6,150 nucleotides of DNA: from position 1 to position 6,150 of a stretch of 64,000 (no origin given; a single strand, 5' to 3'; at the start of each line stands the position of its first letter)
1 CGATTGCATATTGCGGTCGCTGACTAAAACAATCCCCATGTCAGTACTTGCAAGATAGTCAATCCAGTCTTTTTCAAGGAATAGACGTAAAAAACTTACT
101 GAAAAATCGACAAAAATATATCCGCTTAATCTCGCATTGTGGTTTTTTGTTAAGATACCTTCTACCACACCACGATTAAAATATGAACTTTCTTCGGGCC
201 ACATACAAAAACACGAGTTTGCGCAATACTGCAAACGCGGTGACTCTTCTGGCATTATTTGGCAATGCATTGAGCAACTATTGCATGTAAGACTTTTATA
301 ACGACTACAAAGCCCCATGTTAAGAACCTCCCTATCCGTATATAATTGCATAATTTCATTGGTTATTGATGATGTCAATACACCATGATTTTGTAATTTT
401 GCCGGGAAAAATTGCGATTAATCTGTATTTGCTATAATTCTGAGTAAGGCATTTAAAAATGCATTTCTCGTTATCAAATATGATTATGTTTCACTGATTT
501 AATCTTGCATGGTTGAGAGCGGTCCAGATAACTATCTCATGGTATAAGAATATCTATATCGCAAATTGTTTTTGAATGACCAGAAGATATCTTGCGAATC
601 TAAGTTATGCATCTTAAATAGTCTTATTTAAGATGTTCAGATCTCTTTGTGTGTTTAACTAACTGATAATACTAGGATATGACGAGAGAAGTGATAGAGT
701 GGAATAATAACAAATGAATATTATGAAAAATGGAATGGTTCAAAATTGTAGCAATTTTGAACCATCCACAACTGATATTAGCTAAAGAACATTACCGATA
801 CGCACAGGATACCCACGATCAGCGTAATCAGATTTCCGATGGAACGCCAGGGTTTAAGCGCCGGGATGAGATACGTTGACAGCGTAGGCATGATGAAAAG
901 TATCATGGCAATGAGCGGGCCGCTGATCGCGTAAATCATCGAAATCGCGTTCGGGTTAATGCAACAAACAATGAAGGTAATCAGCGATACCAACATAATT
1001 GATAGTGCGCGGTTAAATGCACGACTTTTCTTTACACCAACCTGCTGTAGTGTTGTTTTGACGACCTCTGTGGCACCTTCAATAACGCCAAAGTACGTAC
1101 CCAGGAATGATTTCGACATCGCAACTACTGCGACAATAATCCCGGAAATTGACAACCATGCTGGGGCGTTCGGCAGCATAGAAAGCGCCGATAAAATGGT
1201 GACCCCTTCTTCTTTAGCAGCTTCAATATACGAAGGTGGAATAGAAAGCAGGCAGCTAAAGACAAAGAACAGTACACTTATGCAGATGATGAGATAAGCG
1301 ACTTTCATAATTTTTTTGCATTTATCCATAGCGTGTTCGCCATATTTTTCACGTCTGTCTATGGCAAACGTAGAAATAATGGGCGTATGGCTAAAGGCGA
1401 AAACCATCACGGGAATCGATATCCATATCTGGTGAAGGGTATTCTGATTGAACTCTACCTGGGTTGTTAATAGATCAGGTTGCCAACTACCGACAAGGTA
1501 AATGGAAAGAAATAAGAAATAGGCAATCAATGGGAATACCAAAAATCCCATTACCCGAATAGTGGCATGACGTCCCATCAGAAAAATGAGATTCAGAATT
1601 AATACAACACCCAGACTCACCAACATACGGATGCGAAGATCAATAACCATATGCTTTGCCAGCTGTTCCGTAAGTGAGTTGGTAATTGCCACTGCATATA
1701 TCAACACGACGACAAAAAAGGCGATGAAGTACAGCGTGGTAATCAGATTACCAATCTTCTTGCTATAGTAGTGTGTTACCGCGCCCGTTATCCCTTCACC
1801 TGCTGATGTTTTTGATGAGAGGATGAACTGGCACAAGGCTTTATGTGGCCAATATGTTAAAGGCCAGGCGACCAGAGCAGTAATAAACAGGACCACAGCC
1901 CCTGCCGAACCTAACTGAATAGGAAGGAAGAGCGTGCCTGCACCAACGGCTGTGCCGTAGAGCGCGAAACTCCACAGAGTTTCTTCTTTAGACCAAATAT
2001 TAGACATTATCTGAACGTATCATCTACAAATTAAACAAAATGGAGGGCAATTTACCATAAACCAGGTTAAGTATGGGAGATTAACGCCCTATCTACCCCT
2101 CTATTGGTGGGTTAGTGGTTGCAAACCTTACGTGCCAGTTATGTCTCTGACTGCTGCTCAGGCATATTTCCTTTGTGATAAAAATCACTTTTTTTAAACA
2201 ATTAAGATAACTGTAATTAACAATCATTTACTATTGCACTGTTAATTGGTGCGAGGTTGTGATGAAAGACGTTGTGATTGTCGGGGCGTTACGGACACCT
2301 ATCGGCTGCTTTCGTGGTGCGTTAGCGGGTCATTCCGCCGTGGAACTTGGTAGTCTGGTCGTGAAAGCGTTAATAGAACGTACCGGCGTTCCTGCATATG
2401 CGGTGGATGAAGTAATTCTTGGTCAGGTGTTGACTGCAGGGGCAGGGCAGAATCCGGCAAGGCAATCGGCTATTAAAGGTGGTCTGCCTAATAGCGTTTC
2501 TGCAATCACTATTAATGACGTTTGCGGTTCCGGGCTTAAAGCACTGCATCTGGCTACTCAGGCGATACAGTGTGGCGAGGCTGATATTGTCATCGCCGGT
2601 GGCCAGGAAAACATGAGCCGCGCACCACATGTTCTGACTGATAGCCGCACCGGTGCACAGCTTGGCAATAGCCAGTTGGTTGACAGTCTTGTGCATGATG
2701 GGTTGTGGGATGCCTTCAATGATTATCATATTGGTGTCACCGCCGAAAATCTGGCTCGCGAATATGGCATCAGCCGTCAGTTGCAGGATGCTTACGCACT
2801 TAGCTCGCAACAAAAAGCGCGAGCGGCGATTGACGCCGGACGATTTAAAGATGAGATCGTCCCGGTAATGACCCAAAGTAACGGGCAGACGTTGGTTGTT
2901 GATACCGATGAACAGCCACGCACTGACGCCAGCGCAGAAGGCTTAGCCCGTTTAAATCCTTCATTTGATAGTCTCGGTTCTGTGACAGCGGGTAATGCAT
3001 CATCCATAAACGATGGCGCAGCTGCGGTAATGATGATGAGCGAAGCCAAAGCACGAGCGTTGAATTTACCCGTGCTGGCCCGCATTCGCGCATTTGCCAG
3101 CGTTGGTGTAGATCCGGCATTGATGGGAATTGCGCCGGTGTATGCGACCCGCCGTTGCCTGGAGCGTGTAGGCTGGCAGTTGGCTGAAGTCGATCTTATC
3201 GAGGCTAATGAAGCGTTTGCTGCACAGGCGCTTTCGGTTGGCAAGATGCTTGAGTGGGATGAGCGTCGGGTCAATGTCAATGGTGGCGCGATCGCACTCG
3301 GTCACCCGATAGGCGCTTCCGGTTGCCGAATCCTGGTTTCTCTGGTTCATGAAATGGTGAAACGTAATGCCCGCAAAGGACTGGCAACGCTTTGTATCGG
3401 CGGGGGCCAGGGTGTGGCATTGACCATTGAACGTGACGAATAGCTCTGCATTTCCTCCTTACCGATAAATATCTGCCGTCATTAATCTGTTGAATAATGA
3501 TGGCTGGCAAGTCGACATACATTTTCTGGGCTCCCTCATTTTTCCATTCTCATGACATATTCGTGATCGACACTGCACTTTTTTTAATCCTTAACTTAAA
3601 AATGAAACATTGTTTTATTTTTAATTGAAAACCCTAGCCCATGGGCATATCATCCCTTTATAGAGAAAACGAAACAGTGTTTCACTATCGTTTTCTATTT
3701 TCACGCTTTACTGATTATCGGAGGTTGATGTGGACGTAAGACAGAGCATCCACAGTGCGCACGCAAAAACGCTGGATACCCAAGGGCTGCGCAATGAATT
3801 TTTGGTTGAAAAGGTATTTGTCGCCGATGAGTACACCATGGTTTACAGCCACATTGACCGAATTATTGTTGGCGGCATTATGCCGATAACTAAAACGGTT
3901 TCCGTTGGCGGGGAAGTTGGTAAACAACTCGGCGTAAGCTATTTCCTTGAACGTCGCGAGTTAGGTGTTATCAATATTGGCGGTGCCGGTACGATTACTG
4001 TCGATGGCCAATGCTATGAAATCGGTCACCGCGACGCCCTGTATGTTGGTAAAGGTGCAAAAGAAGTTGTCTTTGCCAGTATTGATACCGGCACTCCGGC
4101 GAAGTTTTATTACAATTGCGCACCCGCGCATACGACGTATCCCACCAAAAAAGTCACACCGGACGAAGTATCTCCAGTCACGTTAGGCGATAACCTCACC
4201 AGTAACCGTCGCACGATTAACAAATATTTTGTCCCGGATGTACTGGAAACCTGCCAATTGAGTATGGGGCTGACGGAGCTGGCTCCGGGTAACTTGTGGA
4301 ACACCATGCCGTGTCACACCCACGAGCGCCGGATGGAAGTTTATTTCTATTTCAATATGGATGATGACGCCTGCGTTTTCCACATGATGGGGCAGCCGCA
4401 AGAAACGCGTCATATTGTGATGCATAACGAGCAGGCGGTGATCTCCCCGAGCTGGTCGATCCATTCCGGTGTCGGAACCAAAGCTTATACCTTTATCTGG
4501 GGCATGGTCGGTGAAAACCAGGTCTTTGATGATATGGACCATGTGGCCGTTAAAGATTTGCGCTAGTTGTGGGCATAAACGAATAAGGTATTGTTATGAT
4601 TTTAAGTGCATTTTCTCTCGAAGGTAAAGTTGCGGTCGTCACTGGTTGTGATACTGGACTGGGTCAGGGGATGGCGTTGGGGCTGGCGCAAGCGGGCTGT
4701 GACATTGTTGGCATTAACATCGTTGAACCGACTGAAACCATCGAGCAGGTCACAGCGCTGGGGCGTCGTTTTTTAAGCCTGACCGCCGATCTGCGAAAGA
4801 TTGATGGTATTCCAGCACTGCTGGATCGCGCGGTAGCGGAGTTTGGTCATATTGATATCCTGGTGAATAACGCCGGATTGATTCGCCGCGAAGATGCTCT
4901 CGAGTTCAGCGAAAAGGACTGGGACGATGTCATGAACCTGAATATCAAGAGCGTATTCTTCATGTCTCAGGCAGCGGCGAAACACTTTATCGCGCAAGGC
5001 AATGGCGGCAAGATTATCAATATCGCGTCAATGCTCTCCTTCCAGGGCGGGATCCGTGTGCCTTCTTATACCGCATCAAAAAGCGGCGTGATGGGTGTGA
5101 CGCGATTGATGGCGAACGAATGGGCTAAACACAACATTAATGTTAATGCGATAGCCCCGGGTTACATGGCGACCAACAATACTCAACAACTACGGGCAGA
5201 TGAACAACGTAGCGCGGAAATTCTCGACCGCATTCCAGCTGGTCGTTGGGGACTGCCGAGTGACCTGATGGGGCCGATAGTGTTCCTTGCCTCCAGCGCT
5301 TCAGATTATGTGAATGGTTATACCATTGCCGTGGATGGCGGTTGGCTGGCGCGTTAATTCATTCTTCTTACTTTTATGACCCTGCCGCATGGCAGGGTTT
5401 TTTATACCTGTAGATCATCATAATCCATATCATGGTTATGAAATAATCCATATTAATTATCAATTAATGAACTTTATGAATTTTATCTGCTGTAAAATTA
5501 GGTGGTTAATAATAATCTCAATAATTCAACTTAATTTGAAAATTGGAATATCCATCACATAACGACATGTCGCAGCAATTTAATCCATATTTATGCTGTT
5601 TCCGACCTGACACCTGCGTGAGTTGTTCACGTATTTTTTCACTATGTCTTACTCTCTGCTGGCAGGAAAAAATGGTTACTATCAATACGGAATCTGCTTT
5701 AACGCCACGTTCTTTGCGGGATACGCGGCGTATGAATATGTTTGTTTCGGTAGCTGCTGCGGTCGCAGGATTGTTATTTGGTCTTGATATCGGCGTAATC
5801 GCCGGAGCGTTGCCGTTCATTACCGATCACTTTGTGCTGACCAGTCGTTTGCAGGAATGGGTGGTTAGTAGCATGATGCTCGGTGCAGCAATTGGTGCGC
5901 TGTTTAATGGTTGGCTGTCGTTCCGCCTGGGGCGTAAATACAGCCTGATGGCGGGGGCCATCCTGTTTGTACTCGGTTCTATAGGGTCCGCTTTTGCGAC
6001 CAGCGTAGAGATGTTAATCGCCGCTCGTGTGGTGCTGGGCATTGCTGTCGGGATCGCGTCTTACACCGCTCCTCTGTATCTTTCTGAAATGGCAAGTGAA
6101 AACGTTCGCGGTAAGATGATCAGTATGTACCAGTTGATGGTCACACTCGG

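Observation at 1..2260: AT-rich segment at the window edge (yqeH/yqeG and their spacers) contrasts with the GC-normal core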

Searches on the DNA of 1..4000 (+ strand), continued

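Call 52: search_dna_similar(query=window:300-900:+, collection=ecoli_genomes, mode=near, max_rows=60, rows=spread)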
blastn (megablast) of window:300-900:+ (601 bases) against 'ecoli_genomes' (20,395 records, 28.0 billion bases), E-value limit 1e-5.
Records with a match: 5390; places in all: 5414; records where one place covers at least 80% of the query: 4048.
Genomes with a match: 5390 of 5426; with a place that covers at least 80% of the query: 4048. Places per genome that has any: lowest 1, median 1, highest 2. On chromosomes: 5413 places; on plasmids: 1.
Best place of each record, by identity: >=99% 969; 95-99% 3190; 90-95% 1231.
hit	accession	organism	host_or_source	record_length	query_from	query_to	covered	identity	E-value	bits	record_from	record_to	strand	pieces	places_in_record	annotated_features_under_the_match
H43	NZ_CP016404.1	Escherichia coli strain 210221272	swine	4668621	1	601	100%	99.8%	0e+0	1120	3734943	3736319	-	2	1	IS1 family transposase | yqeG: amino acid permease | yqeH: helix-turn-helix transcriptional regulator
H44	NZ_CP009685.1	Escherichia coli str. K-12 substr. MG1655 strain K-12 ...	ATCC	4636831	1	601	100%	99.8%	0e+0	1105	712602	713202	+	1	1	yqeG: amino acid permease | yqeH: helix-turn-helix transcriptional regulator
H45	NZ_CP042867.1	Escherichia coli strain ATCC BAA-196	missing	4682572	1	601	100%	99.8%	0e+0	1105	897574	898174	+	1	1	yqeG: amino acid permease | yqeH: helix-turn-helix transcriptional regulator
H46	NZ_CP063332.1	Escherichia coli strain BS74R-D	Homo sapiens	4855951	1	601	100%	99.8%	0e+0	1105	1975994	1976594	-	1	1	yqeG: amino acid permease | yqeH: helix-turn-helix transcriptional regulator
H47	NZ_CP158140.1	Escherichia coli strain FDN-9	chicken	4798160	1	601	100%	99.8%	0e+0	1105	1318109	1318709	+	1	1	yqeG: amino acid permease | yqeH: helix-turn-helix transcriptional regulator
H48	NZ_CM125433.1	Escherichia coli strain T142A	pig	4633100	1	601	100%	99.8%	0e+0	1105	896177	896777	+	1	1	yqeG: amino acid permease | yqeH: helix-turn-helix transcriptional regulator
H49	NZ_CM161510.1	Escherichia coli strain TC9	in vitro transconjugant generated by ...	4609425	1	601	100%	99.8%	0e+0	1105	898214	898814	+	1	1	yqeG: amino acid permease | yqeH: helix-turn-helix transcriptional regulator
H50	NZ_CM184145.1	Escherichia coli strain K12 MG1655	Laboratory stock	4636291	1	601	100%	99.8%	0e+0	1105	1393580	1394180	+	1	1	yqeG: amino acid permease | yqeH: helix-turn-helix transcriptional regulator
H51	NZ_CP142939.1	Escherichia coli strain B20127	seawater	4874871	1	601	100%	99.7%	0e+0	1099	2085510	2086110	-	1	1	yqeG: amino acid permease | yqeH: helix-turn-helix transcriptional regulator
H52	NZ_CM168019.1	Escherichia coli strain PEC148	Sus scrofa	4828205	1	601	100%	99.7%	0e+0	1098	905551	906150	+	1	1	yqeG: amino acid permease | yqeH: helix-turn-helix transcriptional regulator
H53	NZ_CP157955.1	Escherichia coli strain B1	calf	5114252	1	601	100%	98.8%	0e+0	1072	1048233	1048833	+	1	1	yqeG: amino acid permease | yqeH: helix-turn-helix transcriptional regulator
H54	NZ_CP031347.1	Escherichia coli O145 strain RM9873-C1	cattle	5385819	1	601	100%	97.5%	0e+0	1027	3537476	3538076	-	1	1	yqeG: amino acid permease | yqeH: helix-turn-helix transcriptional regulator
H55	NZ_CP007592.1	Escherichia coli O157:H16 strain Santai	duck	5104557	1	601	100%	96.8%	0e+0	1005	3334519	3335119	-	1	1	yqeG: amino acid permease | yqeH: helix-turn-helix transcriptional regulator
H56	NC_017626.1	Escherichia coli 042 strain 042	-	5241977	1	601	100%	96.7%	0e+0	1000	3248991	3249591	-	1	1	yqeG: amino acid permease | yqeH: helix-turn-helix transcriptional regulator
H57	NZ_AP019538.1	Escherichia coli strain THO-008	Homo sapiens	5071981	1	601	100%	96.7%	0e+0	1000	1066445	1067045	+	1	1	yqeG: amino acid permease | yqeH: helix-turn-helix transcriptional regulator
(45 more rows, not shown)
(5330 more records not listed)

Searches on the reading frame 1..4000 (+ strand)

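Call 42: search_protein_families(proteins=[L001:19686-20318:-], library=ncbifam, max_evalue=0.00001)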
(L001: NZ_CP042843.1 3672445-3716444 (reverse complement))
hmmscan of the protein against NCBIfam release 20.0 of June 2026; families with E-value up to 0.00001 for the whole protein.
L001:19686-20318:- (210 aa): 1 family
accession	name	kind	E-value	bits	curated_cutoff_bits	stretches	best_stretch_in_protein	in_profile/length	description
NF047921.1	TranRegEcpR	equivalog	4.8e-20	72.3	300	1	31-202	3-179/180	ECP biosynthesis operon DNA-binding transcriptional regulator EcpR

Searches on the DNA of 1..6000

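Call 5: search_rna_families(source=window, start=1, end=6000, threshold=evalue, max_evalue=1)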
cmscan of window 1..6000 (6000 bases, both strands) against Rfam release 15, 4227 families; matches with E-value up to 1: 1.
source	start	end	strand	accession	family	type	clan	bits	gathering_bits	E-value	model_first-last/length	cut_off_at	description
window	3102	3136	-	RF01321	CRISPR-DR8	Gene; CRISPR;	-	21.1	39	0.57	1-37/37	no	CRISPR RNA direct repeat element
